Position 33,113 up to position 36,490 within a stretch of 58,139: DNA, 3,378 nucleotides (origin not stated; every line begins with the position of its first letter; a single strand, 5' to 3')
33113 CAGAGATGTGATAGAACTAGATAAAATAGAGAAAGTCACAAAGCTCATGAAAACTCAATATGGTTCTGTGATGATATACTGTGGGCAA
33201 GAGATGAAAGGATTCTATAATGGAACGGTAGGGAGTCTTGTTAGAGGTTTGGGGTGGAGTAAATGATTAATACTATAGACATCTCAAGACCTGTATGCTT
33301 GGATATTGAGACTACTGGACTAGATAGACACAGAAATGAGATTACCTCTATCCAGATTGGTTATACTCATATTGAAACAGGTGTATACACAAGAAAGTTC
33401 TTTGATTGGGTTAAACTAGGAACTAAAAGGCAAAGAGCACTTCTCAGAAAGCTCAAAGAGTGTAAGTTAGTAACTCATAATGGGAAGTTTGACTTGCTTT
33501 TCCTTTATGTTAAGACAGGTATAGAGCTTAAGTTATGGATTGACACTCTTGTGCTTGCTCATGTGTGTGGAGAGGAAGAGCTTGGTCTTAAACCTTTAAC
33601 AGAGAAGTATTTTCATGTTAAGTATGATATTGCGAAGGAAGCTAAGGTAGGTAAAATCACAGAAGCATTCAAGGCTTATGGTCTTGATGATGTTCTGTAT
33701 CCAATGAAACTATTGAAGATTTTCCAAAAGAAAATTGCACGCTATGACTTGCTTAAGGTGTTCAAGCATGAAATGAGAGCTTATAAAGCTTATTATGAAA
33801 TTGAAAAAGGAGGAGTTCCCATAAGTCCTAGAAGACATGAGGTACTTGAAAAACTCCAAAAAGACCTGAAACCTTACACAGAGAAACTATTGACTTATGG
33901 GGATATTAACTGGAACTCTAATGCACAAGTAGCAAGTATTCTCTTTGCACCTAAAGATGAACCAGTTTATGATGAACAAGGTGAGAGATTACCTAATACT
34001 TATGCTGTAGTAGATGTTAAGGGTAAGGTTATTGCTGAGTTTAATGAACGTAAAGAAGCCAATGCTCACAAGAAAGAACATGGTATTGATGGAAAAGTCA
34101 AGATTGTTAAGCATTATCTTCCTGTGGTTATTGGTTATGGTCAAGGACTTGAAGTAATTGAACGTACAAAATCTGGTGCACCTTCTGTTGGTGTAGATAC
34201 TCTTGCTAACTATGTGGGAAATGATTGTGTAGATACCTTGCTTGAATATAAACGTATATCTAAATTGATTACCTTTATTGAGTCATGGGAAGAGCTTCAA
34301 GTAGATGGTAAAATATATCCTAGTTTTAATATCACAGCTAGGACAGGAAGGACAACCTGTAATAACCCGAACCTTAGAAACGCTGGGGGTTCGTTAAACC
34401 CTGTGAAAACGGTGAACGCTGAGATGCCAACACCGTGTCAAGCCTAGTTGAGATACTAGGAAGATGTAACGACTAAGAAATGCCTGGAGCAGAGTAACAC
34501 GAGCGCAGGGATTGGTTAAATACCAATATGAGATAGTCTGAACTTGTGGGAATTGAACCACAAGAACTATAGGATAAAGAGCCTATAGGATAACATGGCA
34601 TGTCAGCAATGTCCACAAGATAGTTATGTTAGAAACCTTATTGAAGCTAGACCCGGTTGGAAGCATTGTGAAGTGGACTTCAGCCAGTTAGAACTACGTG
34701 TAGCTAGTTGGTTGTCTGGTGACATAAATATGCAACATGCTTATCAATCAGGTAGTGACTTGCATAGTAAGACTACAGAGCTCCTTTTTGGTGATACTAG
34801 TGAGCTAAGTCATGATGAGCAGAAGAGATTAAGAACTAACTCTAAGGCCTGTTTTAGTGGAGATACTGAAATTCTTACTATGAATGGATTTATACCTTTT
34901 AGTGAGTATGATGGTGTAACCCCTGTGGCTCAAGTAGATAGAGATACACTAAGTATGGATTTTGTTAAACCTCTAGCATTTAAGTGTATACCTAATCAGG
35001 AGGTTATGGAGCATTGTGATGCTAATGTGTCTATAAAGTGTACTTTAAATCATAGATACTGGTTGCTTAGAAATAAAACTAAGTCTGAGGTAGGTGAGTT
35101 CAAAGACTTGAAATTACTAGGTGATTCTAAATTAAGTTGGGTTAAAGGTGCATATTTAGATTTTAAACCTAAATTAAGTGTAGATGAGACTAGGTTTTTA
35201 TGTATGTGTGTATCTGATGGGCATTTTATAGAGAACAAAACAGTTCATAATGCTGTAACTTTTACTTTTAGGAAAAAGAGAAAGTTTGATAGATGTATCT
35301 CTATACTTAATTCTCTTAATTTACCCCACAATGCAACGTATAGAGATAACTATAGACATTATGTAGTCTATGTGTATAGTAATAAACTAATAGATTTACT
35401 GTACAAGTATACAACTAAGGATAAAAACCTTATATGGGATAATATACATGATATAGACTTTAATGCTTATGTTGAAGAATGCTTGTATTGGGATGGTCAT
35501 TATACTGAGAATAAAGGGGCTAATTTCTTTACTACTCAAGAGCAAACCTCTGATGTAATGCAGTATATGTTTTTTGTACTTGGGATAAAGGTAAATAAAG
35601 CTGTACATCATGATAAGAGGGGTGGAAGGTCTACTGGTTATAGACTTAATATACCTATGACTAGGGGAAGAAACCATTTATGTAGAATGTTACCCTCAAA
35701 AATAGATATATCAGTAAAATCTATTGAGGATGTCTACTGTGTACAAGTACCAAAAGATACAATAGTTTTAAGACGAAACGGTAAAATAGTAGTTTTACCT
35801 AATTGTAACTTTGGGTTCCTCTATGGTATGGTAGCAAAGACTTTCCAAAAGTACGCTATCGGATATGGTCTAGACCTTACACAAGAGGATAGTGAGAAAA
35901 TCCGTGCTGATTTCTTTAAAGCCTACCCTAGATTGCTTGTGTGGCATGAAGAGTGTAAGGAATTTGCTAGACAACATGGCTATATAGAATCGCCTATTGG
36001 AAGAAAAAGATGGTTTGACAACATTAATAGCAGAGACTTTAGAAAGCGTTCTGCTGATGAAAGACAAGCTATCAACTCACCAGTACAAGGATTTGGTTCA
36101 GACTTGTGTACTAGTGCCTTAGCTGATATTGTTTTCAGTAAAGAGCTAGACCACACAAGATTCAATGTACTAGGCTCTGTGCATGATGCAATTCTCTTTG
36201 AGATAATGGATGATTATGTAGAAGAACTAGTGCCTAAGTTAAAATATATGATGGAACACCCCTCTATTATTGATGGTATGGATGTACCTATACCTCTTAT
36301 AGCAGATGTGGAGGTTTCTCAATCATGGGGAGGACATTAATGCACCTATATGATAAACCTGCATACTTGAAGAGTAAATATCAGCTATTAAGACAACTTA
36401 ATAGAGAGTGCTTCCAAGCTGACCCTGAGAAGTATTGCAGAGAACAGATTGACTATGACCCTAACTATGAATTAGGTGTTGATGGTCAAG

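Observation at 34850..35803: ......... intein in Pol motif B with a non-canonical C-terminal Pro-Asn, in the same gene as the intron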

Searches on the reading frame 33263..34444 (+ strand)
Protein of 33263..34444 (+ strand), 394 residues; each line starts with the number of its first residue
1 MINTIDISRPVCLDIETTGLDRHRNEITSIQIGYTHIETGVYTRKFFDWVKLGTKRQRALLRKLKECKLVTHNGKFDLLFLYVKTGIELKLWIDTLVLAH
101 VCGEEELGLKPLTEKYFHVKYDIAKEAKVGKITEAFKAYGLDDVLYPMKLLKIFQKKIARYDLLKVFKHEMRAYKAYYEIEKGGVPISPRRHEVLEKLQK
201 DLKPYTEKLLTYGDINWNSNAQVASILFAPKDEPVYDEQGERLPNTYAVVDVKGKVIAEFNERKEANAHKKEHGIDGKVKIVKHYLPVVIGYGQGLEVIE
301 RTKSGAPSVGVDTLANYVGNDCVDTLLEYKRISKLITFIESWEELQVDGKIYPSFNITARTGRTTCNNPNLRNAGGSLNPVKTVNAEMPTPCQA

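Call 4: search_protein_families(library=pfam, proteins=[window:33263-34444:+], max_evalue=1)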
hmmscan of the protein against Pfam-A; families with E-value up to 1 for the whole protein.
window:33263-34444:+ (394 aa): 4 families
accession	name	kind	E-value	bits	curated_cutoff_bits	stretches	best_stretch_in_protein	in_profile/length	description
PF01612.26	DNA_pol_A_exo1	-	4.9e-15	56.2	23.6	1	3-158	15-172/173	3'-5' exonuclease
PF00476.26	DNA_pol_A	-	4.6e-09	36.1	34.3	1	295-373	47-130/381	DNA polymerase family A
PF13482.12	RNase_H_2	-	4.6e-05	23.9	22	1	11-85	1-78/165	RNase_H superfamily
PF04857.26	CAF1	-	0.26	11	24.2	0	3-44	15-60/320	CAF1 family ribonuclease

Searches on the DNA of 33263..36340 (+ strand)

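Call 6: search_dna_similar(query=window:33263-36340:+, collection=phages, mode=near, max_rows=30)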
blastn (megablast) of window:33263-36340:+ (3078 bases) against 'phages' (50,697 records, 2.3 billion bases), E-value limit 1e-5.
Records with a match: 1; places in all: 1; records where one place covers at least 80% of the query: 0.
Best place of each record, by identity: >=99% 1.
By first word of the organism name: bajarodcaudo 1.
By host as written in the record: - 1.
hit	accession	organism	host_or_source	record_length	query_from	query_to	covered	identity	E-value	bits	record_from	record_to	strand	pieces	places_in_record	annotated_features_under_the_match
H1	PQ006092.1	bajarodcaudo virus 1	Chaetodipus spinatus feces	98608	1301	1333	1%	100.0%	1e-6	62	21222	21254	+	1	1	hypothetical protein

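Call 7: search_rna_families(source=window, start=34200, end=34800, threshold=evalue, max_evalue=10, show_alignments=2)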
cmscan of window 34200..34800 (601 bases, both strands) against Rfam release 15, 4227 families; matches with E-value up to 10: 3.
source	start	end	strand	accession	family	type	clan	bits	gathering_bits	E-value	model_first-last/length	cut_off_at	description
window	34315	34564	+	RF00028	Intron_gpI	Intron;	-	40.6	50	6.1e-09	1-253/253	no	Group I catalytic intron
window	34201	34293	-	RF01212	sn2524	Gene; snRNA; snoRNA; CD-box;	-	16.8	44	8.8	1-109/109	no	Small nucleolar RNA sn2524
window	34262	34330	+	RF02298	TtnuCD22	Gene; snRNA; snoRNA; CD-box;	-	15.4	85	4.3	1-77/77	no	Tetrahymena snoRNA TtnuCD22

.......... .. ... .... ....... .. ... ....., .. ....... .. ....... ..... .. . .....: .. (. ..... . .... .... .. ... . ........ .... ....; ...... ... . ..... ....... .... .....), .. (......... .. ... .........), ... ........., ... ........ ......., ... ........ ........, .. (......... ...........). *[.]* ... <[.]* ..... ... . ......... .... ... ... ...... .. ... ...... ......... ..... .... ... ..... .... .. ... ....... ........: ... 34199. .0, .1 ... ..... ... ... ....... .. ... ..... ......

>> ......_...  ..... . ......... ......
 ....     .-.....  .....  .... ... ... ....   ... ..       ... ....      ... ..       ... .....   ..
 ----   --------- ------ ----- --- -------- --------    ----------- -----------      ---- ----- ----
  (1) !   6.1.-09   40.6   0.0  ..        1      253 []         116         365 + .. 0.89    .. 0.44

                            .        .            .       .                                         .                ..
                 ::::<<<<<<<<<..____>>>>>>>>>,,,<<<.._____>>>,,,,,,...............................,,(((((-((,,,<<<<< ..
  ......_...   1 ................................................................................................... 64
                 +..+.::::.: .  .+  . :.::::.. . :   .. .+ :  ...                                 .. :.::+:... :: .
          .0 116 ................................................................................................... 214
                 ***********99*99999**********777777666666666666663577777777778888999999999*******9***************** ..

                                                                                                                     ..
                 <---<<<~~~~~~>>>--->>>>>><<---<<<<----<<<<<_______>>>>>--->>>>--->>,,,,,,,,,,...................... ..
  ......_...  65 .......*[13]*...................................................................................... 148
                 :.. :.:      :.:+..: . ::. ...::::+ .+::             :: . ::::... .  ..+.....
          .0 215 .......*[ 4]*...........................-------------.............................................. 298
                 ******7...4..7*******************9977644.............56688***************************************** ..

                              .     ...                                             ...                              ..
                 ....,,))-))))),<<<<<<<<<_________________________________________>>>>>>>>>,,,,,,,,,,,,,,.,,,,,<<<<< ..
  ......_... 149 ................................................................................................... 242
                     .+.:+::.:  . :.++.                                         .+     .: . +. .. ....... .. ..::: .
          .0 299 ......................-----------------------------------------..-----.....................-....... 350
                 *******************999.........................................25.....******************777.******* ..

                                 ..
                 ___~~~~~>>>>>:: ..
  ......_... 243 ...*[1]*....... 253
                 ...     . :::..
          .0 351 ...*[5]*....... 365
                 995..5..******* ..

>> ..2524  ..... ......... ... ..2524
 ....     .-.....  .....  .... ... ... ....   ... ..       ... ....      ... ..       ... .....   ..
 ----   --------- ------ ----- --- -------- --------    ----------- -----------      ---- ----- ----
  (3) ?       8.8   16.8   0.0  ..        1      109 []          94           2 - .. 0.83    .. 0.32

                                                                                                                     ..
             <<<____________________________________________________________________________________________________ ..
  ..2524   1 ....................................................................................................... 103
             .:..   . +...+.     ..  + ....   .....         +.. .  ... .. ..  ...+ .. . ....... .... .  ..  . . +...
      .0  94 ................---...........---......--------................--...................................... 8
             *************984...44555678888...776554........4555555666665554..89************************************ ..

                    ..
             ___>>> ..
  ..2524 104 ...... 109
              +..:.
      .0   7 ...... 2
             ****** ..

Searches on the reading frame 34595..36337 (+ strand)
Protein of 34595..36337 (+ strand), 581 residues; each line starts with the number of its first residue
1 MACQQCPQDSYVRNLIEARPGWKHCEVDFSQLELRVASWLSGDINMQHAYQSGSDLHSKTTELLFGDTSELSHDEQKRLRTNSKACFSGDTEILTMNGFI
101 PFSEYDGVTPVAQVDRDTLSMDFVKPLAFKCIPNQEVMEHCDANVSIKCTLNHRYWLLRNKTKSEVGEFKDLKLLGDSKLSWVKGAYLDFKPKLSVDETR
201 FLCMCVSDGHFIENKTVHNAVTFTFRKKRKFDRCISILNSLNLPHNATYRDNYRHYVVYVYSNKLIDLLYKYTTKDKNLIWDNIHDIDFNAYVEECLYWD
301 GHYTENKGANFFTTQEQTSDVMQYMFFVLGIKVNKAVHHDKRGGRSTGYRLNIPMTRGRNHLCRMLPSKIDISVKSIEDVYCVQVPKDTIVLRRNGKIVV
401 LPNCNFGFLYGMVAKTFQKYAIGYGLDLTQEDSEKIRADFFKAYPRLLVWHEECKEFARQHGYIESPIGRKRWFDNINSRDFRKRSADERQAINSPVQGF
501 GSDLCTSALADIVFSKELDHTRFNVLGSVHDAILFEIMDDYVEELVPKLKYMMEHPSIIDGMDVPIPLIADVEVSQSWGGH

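Call 4: search_protein_families(library=pfam, proteins=[window:34595-36337:+], max_evalue=1)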
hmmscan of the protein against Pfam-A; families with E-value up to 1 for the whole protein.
window:34595-36337:+ (581 aa): 2 families
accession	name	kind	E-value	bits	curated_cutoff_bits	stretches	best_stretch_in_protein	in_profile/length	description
PF00476.26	DNA_pol_A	-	1.1e-47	163.2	34.3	2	360-579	174-380/381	DNA polymerase family A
PF24227.1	DUF7443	-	0.11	12.6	27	0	385-401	5-21/58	Domain of unknown function (DUF7443)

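Call 9: search_protein_families(library=ncbifam, proteins=[window:34595-36337:+], max_evalue=10)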
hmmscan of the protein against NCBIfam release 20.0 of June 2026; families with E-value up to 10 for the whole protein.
window:34595-36337:+ (581 aa): 10 families
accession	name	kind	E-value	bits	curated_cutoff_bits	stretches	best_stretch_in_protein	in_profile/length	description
NF004397.1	PRK05755.1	equivalog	6.7e-43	147.3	720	2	367-579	689-886/889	DNA polymerase I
TIGR00593.1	pola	equivalog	4.3e-41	141.2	600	2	366-579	689-887/890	DNA polymerase I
NF011539.0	PRK14975.1-3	equivalog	4.8e-39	134.2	640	2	404-579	462-626/628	bifunctional 3'-5' exonuclease/DNA polymerase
NF011541.0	PRK14975.2-1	equivalog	1.2e-35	122.9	871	2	400-575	458-630/645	bifunctional 3'-5' exonuclease/DNA polymerase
NF011540.0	PRK14975.1-4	equivalog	1.2e-31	109.9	601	2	404-578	410-573/576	bifunctional 3'-5' exonuclease/DNA polymerase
NF011542.0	PRK14975.2-2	equivalog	6.2e-24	84.2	1061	2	404-579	608-788/802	bifunctional 3'-5' exonuclease/DNA polymerase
NF011543.0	PRK14975.2-3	equivalog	6.6e-22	77.4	1139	2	404-580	647-837/853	bifunctional 3'-5' exonuclease/DNA polymerase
NF038381.1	phage_DpoZ_2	exception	6.2e-06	24.8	350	1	20-78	501-559/754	aminoadenine-incorporating DNA polymerase DpoZ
NF011538.0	PRK14975.1-1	equivalog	0.0001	20.8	389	1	11-67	314-369/557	bifunctional 3'-5' exonuclease/DNA polymerase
NF038380.1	phage_DpoZ_1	exception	0.0052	15.2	500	1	432-568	469-593/607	aminoadenine-incorporating DNA polymerase DpoZ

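Call 10: search_protein_families(library=phrogs, proteins=[window:34595-36337:+], max_evalue=1)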
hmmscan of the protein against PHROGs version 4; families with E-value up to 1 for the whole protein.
window:34595-36337:+ (581 aa): 7 families
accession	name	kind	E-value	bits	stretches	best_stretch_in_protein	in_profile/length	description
phrog_17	-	DNA, RNA and nucleotide metabolism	3.8e-56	191.8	2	403-580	1067-1232/1445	DNA polymerase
phrog_2573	-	DNA, RNA and nucleotide metabolism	2.4e-38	133.2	2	404-574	92-270/336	DNA polymerase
phrog_5995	-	DNA, RNA and nucleotide metabolism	2.7e-31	109.9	1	425-580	16-177/236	DNA polymerase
phrog_10285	-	DNA, RNA and nucleotide metabolism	1.8e-11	44.7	2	9-84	42-116/321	DNA polymerase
phrog_35406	-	DNA, RNA and nucleotide metabolism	2.3e-07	31.3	1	370-533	85-242/320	DNA polymerase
phrog_32482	-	other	2.9e-05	23.9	1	76-407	65-409/589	PhoH-like phosphate starvation-inducible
phrog_15971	-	DNA, RNA and nucleotide metabolism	0.031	14.4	0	406-550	220-346/376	DNA polymerase I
